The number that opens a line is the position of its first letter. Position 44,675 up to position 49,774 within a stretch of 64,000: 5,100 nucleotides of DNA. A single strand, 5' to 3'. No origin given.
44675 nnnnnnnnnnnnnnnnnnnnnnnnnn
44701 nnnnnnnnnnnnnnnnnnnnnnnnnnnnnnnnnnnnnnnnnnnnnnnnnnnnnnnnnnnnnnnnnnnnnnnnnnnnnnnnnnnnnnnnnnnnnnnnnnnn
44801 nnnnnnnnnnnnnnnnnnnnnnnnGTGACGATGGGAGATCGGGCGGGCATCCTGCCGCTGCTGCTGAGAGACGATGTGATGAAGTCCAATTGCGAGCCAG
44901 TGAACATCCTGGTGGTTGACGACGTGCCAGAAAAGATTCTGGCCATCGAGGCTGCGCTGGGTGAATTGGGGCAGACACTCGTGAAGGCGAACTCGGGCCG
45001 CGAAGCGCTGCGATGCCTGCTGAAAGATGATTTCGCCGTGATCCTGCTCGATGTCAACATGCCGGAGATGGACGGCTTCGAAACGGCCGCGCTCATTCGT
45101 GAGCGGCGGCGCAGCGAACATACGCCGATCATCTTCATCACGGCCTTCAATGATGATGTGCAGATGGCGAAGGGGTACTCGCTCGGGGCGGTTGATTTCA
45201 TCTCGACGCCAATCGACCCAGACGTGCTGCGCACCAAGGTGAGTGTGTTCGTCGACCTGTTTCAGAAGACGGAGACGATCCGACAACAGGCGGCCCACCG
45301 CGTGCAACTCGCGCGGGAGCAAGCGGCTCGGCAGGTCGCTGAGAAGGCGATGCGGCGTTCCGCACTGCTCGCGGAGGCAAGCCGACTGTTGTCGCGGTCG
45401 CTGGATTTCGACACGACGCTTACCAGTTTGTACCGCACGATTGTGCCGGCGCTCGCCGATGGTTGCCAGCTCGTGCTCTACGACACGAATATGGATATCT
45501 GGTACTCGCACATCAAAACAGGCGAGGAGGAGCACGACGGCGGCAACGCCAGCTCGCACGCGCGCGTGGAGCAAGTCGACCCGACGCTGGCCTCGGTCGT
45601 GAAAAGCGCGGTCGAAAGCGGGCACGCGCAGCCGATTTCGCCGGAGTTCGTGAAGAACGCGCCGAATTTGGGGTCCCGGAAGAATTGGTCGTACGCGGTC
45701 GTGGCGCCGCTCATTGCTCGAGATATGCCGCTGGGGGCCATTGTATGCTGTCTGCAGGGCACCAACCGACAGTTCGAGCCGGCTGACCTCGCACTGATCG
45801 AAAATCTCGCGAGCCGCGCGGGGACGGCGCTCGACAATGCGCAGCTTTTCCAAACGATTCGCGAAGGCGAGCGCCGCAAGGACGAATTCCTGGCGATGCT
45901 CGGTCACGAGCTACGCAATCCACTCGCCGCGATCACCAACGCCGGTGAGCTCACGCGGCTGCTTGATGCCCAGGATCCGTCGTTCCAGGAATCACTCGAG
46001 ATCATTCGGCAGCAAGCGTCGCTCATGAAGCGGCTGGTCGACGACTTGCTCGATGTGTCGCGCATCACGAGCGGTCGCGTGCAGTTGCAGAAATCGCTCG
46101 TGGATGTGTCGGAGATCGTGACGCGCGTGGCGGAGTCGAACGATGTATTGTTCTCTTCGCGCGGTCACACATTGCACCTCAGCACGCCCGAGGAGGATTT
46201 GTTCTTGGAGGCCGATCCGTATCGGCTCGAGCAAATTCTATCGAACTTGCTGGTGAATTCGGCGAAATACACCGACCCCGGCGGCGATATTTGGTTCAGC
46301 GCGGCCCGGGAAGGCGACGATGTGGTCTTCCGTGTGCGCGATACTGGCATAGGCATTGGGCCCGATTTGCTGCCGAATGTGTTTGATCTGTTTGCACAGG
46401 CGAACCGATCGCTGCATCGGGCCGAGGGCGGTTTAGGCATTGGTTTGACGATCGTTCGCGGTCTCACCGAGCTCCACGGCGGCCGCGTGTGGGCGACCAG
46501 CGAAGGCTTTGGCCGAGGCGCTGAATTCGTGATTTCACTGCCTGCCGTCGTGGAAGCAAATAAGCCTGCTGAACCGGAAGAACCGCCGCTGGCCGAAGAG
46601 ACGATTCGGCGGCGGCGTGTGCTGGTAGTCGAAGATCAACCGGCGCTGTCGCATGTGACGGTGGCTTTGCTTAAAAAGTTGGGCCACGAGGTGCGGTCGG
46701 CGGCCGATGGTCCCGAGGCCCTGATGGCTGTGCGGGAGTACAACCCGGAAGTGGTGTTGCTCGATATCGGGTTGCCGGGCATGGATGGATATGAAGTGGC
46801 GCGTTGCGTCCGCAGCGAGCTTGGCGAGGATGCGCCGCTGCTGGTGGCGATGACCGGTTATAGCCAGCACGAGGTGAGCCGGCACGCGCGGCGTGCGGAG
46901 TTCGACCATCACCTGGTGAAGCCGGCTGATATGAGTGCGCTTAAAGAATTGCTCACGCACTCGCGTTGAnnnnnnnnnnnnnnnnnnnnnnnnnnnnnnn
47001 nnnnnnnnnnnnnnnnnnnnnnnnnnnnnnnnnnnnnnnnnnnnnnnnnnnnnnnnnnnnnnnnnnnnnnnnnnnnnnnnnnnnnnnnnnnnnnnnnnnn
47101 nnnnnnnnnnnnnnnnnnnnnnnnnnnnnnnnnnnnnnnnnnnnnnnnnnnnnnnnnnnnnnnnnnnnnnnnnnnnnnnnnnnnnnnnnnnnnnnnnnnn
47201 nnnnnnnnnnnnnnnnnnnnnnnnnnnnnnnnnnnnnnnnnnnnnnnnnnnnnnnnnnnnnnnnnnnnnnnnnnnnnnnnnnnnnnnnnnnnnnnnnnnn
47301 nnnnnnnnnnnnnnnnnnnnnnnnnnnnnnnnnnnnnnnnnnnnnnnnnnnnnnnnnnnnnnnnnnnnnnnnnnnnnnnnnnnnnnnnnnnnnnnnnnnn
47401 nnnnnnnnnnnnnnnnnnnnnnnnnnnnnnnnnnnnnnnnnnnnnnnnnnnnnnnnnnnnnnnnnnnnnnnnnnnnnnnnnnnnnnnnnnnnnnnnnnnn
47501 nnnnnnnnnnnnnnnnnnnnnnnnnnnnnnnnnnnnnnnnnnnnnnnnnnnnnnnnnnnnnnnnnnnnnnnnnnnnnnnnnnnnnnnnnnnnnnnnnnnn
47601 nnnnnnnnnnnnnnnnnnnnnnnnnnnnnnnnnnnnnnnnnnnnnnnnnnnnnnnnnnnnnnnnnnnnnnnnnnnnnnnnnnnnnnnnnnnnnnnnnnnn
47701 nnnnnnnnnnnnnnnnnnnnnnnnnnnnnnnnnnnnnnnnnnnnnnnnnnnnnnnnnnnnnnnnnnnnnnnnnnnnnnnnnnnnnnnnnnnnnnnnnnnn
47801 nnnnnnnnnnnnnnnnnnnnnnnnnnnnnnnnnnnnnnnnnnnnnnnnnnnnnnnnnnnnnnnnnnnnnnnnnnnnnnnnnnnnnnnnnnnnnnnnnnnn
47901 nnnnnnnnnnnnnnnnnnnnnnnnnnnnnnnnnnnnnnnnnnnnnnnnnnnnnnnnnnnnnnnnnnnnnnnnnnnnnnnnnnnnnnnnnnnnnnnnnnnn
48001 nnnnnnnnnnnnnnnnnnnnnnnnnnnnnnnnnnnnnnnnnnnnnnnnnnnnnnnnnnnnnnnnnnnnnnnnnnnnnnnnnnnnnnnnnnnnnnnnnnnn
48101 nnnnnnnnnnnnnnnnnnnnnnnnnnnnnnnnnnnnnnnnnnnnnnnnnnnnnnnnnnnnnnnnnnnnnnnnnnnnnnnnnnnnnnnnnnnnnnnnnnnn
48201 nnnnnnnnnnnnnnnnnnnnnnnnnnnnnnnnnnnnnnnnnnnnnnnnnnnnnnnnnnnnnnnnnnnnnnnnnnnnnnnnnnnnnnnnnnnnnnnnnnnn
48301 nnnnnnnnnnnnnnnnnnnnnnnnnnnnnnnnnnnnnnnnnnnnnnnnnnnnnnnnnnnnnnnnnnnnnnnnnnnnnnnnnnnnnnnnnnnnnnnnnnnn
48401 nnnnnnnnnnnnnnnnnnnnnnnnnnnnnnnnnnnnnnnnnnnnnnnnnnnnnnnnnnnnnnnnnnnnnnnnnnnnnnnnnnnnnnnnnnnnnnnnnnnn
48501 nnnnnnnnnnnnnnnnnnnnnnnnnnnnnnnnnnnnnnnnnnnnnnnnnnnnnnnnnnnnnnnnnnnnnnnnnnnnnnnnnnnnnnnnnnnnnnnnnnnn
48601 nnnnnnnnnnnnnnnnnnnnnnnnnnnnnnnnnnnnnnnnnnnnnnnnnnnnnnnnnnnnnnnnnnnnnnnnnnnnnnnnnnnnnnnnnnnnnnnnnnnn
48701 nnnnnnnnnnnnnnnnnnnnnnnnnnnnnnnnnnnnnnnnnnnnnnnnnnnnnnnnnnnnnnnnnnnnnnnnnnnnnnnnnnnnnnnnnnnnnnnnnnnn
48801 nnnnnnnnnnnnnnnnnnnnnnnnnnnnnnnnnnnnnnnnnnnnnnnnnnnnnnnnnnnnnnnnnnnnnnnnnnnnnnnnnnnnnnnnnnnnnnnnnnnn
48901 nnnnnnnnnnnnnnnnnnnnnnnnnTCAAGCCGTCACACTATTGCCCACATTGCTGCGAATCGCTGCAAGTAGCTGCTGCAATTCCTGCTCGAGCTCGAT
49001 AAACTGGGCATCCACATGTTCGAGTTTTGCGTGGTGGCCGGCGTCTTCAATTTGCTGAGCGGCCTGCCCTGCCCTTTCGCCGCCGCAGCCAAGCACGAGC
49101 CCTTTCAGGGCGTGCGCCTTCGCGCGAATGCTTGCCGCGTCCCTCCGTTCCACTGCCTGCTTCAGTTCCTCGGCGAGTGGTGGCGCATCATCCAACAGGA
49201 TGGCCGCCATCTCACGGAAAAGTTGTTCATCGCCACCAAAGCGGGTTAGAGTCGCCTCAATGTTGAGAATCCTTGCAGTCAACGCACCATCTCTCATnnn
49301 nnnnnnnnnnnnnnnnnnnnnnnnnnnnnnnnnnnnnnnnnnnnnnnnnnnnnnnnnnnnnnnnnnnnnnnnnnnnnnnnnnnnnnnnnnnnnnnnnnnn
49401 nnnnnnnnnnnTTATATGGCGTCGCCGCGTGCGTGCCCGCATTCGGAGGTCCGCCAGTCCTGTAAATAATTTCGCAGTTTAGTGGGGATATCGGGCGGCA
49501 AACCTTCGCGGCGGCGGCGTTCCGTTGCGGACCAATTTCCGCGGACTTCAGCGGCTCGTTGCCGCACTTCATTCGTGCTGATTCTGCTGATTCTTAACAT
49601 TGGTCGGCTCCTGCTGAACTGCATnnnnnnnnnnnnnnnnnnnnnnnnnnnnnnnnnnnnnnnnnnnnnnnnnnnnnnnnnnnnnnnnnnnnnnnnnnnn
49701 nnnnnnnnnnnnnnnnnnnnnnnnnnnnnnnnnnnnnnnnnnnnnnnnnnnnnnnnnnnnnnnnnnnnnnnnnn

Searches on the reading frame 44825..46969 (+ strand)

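Call 78: search_protein_families(library=ncbifam, max_evalue=0.00001, proteins=[window:44825-46969:+])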
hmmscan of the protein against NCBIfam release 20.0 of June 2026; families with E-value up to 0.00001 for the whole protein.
window:44825-46969:+ (714 aa): 154 families (the best 25 are shown)
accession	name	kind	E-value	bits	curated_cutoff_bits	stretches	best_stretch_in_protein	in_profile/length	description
NF041880.1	EPS_EpsF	equivalog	2.5e-104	349.5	900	3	31-178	1-148/492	response regulator EpsF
TIGR02956.1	TMAO_torS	equivalog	2.4e-70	237.8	676.5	2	347-712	459-818/967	TMAO reductase system sensor histidine kinase/response regulator TorS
NF008302.0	PRK11091.1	equivalog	8.4e-69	232.6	838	2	345-711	276-640/779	aerobic respiration two-component sensor histidine kinase ArcB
NF008318.0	PRK11107.1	equivalog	6.7e-63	213.1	890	3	346-580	287-524/920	two-component sensor histidine kinase BarA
NF011874.0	PRK15347.1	equivalog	1.2e-62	212.2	852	3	343-575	389-615/921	two component system sensor kinase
NF008099.0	PRK10841.1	equivalog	6e-62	209.6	920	3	349-577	467-693/949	two-component system sensor histidine kinase RcsC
NF041947.1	LuxQ_Vibrio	equivalog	2.1e-61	207.9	1200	2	350-712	470-837/843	quorum-sensing autoinducer 2 sensor kinase/phosphatase LuxQ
NF038297.2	hybrid_HK_HrmK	equivalog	1.7e-59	202.1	725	2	340-711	223-605/607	hybrid histidine kinase/response regulator HrmK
NF047874.1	MASE3_PAS_HK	subfamily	4.9e-51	174.3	560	1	319-581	366-632/655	MASE3 domain-containing sensor histidine kinase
NF041832.1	near_NosP_CTERM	subfamily_domain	2.9e-50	171.4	400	1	351-712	6-368/370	NahK/ErcS family hybrid sensor histidine kinase/response regulator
NF046044.1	PnpS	equivalog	1.3e-47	162.7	400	1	344-573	162-390/390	two-component system histidine kinase PnpS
NF045901.1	HisKinLetSLeg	equivalog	1.8e-46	158.6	1650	3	346-571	287-515/906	two-component system sensor histidine kinase LetS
NF033092.0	HK_WalK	equivalog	9.6e-44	149.9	725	1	349-573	369-593/594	cell wall metabolism sensor histidine kinase WalK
NF047465.1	hybrid_HK_LvrA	exception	2.1e-43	148.4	1200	2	339-663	189-533/819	hybrid histidine kinase/response regulator LvrA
NF040691.1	MtrAB_MtrB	equivalog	2.3e-43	149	450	1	354-578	273-496/507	MtrAB system histidine kinase MtrB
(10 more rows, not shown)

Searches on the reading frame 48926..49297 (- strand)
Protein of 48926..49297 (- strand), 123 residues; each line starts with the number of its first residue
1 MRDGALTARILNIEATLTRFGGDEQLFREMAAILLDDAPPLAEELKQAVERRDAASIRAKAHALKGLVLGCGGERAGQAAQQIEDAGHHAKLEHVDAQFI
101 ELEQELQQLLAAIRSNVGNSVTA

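Call 8: search_protein_families(library=pfam, max_evalue=0.01, proteins=[window:48926-49297:-])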
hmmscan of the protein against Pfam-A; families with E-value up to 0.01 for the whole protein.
window:48926-49297:- (123 aa): 1 family
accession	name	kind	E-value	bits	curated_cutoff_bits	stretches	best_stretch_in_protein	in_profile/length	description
PF01627.28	Hpt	-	2.2e-09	37.9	24.6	1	29-111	1-83/84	Hpt domain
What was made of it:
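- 48926..49297 (-): Hpt (histidine phosphotransfer) gene, the third gene of the presumed operon. It contains the H-x-x-K-G motif (AHALKG). Call 8 (Pfam Hpt, 2.2e-9).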

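Call 9: search_protein_families(library=ncbifam, max_evalue=0.01, proteins=[window:48926-49297:-])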
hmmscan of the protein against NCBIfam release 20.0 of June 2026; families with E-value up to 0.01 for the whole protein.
window:48926-49297:- (123 aa): 5 families
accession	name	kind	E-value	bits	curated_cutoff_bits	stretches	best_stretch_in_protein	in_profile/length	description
NF008318.0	PRK11107.1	equivalog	2.5e-08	32.5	890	1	9-114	808-914/920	two-component sensor histidine kinase BarA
TIGR02956.1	TMAO_torS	equivalog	7e-06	24.4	676.5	1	27-101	880-954/967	TMAO reductase system sensor histidine kinase/response regulator TorS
NF008302.0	PRK11091.1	equivalog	0.00031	19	838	1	25-117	681-773/779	aerobic respiration two-component sensor histidine kinase ArcB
NF045901.1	HisKinLetSLeg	equivalog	0.0027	15.7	1650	1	12-112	798-899/906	two-component system sensor histidine kinase LetS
NF008543.0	PRK11466.1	equivalog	0.0027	15.6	982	1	22-93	821-891/914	TMAO reductase system sensor histidine kinase/response regulator TorS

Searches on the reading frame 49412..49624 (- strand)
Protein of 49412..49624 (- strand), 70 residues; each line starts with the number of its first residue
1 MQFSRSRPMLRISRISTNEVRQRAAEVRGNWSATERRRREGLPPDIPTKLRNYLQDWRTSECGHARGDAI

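Call 9: search_protein_families(library=ncbifam, max_evalue=0.01, proteins=[window:49412-49624:-])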
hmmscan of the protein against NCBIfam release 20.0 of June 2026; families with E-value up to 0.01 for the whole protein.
window:49412-49624:- (70 aa): 0 families

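Call 79: search_protein_families(library=pfam, max_evalue=0.1, proteins=[window:49412-49600:-])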
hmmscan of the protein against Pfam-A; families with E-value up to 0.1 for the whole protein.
window:49412-49600:- (62 aa): 0 families
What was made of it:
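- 49412..49600 (-): Conserved 62-aa ORF, the second gene of the presumed operon; function unknown. Call 79: no Pfam match.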
